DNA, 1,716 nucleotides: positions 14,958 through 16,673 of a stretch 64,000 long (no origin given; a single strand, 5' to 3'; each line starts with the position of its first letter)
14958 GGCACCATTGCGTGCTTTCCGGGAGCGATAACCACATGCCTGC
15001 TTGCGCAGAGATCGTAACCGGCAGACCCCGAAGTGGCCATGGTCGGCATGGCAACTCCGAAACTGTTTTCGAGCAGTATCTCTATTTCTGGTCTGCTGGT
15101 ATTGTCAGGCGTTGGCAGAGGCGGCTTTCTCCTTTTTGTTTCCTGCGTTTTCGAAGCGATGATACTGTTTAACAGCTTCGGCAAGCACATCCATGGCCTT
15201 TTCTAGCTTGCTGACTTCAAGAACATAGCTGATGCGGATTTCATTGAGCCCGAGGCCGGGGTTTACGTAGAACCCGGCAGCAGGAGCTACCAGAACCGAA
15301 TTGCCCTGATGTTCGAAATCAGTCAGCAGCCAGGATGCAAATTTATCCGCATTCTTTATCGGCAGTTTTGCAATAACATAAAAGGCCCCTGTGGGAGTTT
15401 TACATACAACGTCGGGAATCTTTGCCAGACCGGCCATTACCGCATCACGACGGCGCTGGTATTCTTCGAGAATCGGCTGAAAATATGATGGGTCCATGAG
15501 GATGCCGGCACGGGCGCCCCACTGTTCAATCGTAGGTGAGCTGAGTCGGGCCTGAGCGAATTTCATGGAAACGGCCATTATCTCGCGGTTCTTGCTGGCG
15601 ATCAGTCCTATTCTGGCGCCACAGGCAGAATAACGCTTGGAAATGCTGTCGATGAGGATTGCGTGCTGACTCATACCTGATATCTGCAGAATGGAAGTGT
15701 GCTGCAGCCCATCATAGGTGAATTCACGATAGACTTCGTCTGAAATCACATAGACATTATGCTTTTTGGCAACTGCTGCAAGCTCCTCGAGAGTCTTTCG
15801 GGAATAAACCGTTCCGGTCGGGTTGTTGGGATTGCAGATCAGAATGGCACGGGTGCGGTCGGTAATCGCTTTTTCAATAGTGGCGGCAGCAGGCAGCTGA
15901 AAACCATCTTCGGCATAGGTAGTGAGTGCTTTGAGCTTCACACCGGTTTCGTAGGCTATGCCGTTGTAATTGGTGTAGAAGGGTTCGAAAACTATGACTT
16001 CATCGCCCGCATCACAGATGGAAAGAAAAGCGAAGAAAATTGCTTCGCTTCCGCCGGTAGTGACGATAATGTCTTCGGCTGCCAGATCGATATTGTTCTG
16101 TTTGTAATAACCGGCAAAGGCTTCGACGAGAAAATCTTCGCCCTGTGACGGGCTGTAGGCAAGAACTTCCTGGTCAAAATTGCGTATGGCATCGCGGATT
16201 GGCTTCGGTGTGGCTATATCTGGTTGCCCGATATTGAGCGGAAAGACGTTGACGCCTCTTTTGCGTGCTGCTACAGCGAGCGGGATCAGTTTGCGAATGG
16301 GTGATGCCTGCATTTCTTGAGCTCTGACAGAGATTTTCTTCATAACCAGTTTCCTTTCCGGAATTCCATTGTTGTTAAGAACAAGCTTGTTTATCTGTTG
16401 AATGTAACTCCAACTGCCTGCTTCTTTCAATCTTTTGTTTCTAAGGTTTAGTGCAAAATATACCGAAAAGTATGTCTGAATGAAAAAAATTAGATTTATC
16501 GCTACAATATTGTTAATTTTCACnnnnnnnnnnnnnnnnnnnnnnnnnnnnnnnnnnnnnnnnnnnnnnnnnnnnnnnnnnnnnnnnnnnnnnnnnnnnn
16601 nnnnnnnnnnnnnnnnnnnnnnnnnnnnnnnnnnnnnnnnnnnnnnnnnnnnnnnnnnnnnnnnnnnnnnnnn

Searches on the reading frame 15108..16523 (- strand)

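Call 75: search_protein_families(library=pfam, proteins=[window:15108-16523:-], max_evalue=0.0001)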
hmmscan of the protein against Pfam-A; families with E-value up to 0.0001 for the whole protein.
window:15108-16523:- (472 aa): 5 families
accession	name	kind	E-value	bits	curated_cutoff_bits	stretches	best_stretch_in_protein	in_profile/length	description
PF00155.27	Aminotran_1_2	-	1.4e-51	176.2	19.7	1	92-446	2-360/361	Aminotransferase class I and II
PF01053.26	Cys_Met_Meta_PP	-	6.5e-08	32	27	1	149-264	67-175/381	Cys/Met metabolism PLP-dependent enzyme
PF00266.25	Aminotran_5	-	1e-07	31.7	21.5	1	149-263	61-176/371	Aminotransferase class-V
PF01212.27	Beta_elim_lyase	-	3.1e-05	23.9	27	1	150-262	48-168/288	Beta-eliminating lyase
PF01041.23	DegT_DnrJ_EryC1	-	9.7e-05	22.2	19.8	0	150-262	40-145/360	DegT/DnrJ/EryC1/StrS aminotransferase family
